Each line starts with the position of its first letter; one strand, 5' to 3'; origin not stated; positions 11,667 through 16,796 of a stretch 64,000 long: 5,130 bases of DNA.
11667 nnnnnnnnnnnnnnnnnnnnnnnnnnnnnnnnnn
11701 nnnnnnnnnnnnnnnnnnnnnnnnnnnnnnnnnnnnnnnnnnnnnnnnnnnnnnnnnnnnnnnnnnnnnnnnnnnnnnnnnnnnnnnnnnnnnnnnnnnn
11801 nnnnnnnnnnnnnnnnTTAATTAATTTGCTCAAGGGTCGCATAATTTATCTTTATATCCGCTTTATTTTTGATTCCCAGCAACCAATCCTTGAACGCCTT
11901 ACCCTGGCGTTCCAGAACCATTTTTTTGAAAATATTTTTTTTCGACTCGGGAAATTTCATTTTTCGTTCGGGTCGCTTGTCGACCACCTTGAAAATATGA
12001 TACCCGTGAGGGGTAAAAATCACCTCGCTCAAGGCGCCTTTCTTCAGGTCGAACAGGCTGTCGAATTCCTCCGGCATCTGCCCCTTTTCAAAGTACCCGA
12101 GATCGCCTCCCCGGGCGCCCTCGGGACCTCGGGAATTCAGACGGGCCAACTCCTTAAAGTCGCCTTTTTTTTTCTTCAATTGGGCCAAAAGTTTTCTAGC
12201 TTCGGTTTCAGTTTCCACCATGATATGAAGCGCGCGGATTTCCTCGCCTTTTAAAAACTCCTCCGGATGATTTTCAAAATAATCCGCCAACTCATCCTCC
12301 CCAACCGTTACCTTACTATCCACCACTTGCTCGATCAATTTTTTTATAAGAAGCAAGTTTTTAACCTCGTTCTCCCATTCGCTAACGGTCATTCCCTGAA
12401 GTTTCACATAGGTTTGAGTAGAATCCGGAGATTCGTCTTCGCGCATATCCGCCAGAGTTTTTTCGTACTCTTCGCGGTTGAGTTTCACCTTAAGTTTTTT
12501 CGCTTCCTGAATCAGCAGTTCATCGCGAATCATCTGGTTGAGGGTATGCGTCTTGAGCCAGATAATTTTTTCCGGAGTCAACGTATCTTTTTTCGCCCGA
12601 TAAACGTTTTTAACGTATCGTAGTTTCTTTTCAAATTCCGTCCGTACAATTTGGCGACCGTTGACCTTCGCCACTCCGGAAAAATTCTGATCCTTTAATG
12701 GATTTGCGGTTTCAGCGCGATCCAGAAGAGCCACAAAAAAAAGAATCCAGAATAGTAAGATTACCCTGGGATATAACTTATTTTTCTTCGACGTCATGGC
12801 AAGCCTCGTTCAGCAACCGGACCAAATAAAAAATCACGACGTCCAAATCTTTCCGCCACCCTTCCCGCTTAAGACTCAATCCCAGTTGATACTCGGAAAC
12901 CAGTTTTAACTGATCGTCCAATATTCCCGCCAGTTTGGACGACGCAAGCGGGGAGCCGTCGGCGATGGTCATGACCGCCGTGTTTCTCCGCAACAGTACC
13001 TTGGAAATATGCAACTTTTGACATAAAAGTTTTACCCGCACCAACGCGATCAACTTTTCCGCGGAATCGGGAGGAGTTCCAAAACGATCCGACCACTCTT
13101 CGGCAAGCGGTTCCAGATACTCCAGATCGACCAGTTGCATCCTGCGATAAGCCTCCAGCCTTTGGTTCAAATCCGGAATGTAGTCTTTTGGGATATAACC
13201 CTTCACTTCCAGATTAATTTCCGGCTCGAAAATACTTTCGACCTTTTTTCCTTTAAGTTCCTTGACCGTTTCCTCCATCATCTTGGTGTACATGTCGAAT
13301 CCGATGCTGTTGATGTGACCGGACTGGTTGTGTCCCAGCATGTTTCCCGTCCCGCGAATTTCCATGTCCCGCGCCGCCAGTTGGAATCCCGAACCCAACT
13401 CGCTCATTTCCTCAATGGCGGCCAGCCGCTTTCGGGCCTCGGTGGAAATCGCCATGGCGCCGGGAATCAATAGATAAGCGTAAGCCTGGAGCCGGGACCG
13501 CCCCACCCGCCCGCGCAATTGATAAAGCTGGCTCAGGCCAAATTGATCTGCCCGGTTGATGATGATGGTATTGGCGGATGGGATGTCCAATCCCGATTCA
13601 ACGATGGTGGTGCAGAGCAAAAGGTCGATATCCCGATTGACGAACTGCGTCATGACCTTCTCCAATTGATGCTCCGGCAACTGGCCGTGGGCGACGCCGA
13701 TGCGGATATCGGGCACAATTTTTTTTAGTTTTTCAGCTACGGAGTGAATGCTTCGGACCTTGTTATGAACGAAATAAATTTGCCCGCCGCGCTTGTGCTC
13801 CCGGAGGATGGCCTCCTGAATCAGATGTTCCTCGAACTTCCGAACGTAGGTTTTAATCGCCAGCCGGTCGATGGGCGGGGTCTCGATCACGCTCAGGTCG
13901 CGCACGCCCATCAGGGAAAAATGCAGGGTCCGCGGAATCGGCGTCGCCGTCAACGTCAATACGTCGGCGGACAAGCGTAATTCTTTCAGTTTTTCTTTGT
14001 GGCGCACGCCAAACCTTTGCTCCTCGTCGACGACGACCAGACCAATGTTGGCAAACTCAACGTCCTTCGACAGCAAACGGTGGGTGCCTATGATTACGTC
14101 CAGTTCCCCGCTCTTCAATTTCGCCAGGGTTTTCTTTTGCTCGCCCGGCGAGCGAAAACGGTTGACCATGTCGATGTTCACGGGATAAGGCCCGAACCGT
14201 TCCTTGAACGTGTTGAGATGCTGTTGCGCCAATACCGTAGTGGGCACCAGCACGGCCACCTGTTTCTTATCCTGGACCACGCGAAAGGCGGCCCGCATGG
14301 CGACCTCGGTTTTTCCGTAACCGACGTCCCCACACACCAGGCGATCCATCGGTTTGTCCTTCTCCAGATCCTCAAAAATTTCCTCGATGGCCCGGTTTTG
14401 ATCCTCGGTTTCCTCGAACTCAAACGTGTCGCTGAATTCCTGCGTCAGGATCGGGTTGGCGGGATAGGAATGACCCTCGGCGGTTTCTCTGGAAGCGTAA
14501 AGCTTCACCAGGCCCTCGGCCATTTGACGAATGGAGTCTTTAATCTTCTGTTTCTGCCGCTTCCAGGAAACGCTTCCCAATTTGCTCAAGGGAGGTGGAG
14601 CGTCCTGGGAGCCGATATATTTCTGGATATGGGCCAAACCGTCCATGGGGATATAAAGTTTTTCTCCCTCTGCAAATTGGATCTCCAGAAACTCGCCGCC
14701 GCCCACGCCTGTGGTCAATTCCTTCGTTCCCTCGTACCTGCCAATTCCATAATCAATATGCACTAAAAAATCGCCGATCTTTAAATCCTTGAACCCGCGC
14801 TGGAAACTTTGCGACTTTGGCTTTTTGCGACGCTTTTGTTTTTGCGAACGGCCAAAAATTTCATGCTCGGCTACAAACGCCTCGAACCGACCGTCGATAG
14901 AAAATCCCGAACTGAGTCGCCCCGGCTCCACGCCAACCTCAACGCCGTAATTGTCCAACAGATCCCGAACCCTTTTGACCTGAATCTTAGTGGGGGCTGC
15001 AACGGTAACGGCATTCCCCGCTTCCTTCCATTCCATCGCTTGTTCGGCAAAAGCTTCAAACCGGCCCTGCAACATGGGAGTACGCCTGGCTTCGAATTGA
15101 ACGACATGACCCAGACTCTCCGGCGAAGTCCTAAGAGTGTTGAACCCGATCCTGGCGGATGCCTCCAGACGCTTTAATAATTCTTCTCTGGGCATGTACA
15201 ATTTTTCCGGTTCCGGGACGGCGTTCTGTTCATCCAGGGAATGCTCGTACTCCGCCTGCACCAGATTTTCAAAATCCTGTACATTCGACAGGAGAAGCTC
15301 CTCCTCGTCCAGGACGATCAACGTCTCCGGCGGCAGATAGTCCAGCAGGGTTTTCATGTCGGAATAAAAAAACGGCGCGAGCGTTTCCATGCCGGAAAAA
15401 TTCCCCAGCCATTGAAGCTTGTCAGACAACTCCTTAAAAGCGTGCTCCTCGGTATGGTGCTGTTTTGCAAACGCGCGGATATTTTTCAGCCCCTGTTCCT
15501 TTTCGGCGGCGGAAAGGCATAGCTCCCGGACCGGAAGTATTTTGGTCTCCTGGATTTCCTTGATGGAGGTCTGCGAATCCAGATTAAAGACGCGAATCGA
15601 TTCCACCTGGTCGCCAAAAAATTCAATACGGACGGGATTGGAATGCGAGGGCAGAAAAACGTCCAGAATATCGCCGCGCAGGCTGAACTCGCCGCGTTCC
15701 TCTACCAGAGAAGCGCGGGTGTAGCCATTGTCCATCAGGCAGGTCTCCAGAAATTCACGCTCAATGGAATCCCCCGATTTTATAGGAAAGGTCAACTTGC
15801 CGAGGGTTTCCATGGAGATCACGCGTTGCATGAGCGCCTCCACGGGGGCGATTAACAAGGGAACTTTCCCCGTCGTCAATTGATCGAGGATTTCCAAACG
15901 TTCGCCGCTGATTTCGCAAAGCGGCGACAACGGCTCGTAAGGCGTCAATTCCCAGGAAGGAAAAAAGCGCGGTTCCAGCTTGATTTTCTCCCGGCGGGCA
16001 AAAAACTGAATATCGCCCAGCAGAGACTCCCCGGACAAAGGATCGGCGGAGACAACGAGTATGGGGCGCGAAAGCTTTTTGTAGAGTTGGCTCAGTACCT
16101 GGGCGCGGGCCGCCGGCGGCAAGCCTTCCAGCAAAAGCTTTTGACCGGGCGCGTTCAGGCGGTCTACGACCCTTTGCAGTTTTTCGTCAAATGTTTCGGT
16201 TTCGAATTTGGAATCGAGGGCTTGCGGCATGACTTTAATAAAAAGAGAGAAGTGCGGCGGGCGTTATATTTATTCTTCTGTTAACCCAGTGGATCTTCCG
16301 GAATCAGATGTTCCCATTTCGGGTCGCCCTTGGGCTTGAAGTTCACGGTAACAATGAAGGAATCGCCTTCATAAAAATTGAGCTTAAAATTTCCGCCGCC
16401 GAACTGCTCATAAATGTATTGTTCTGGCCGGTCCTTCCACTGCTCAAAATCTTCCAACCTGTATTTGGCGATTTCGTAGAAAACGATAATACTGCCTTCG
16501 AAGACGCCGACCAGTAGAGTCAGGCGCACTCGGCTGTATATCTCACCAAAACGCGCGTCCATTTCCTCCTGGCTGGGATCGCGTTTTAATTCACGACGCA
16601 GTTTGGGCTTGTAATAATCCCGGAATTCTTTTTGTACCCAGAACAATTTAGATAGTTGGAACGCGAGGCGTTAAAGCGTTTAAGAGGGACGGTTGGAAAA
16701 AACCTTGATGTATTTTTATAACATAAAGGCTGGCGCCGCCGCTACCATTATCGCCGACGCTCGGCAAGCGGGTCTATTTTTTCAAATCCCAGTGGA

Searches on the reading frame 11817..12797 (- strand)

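Call 53: search_protein_families(library=pfam, proteins=[window:11817-12797:-], max_evalue=0.001)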
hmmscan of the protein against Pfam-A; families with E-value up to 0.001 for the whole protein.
window:11817-12797:- (326 aa): 6 families
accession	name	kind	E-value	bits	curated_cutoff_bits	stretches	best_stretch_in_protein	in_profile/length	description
PF00639.27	Rotamase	-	2.2e-18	67.4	21.7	1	195-272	17-96/97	PPIC-type PPIASE domain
PF13145.12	Rotamase_2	-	1.2e-17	65.3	27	1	166-285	2-119/121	PPIC-type PPIASE domain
PF13616.12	Rotamase_3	-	8.1e-17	62.3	22.5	1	195-275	35-116/116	PPIC-type PPIASE domain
PF13624.11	SurA_N_3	-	1.6e-16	61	27.2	1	5-154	9-161/162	SurA-like N-terminal domain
PF13623.11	SurA_N_2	-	2.6e-14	53.8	28.5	1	13-123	14-122/145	SurA-like N-terminal domain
PF09312.16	SurA_N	-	7.4e-09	36.2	30.8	1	42-154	5-117/118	SurA N-terminal domain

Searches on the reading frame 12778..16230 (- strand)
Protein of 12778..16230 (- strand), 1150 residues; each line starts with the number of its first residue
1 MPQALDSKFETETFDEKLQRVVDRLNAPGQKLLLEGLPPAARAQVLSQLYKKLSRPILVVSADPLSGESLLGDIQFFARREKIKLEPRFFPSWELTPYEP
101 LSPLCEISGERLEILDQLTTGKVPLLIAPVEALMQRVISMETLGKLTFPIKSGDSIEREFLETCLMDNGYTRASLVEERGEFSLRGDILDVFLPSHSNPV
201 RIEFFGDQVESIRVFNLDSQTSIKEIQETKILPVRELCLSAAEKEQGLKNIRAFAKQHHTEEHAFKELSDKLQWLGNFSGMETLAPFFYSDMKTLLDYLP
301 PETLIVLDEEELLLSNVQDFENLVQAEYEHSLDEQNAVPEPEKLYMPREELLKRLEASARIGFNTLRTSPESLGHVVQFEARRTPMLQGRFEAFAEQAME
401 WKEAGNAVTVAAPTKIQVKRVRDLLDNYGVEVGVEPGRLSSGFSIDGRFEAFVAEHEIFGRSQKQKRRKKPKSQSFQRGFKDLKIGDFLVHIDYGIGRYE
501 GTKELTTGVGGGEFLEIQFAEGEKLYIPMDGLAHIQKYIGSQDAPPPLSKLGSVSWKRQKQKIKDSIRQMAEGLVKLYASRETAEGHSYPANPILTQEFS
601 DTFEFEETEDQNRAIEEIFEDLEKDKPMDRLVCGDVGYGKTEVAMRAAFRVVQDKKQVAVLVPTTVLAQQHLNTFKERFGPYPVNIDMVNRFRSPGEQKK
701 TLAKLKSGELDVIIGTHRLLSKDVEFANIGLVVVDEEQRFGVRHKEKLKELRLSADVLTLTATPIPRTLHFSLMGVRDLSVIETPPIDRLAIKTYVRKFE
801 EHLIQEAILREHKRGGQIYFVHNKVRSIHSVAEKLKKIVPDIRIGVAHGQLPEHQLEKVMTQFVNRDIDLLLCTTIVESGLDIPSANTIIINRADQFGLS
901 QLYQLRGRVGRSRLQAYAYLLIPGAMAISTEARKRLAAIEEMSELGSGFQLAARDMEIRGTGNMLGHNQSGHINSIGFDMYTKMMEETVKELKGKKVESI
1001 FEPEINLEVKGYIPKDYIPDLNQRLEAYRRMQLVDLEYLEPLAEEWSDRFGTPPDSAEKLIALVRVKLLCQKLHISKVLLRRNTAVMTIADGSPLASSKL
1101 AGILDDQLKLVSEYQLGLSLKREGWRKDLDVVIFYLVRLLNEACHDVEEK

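Call 53: search_protein_families(library=pfam, proteins=[window:12778-16230:-], max_evalue=0.001)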
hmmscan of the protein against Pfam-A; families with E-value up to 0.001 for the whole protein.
window:12778-16230:- (1150 aa): 7 families
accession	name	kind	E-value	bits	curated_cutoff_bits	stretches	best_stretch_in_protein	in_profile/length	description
PF00270.35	DEAD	-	9.7e-26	90.9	26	1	608-768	1-163/167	DEAD/DEAH box helicase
PF17757.6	UvrB_inter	-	2.1e-24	85.9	22.9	1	150-236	3-90/91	UvrB interaction domain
PF00271.37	Helicase_C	-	5.6e-23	81.7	23.5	1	806-912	8-109/110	Helicase conserved C-terminal domain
PF03461.20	TRCF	-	3e-20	72.8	25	1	1007-1095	1-90/95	TRCF domain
PF02559.22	CarD_TRCF_RID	-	4.4e-15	55.9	23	1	483-539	1-57/57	CarD-like/TRCF RID domain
PF04851.21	ResIII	-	3.4e-12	47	22.5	1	606-764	3-162/164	Type III restriction enzyme, res subunit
PF22590.2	Cas3-like_C_2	-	2.9e-05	24.7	27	1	815-913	2-105/106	CRISPR-associated nuclease/helicase Cas3, C-terminal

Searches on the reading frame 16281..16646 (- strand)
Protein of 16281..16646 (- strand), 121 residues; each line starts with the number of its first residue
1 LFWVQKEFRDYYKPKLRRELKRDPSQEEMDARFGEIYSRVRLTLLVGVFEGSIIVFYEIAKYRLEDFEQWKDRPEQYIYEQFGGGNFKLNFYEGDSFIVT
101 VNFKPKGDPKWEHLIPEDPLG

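Call 3: search_protein_families(library=pfam, proteins=[window:16281-16646:-], max_evalue=1)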
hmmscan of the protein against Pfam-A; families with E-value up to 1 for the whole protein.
window:16281-16646:- (121 aa): 0 families

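Call 4: search_protein_families(library=ncbifam, proteins=[window:16281-16646:-], max_evalue=1)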
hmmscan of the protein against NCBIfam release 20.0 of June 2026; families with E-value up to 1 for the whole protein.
window:16281-16646:- (121 aa): 0 families
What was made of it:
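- Tried and rejected: Pfam and NCBIfam on the partners and on the 121-aa ORF at 16281-16646 gave nothing (calls 3, 4).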

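Call 31: search_protein_families(library=phrogs, proteins=[window:16281-16646:-], max_evalue=0.01)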
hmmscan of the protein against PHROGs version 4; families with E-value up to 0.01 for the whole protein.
window:16281-16646:- (121 aa): 0 families
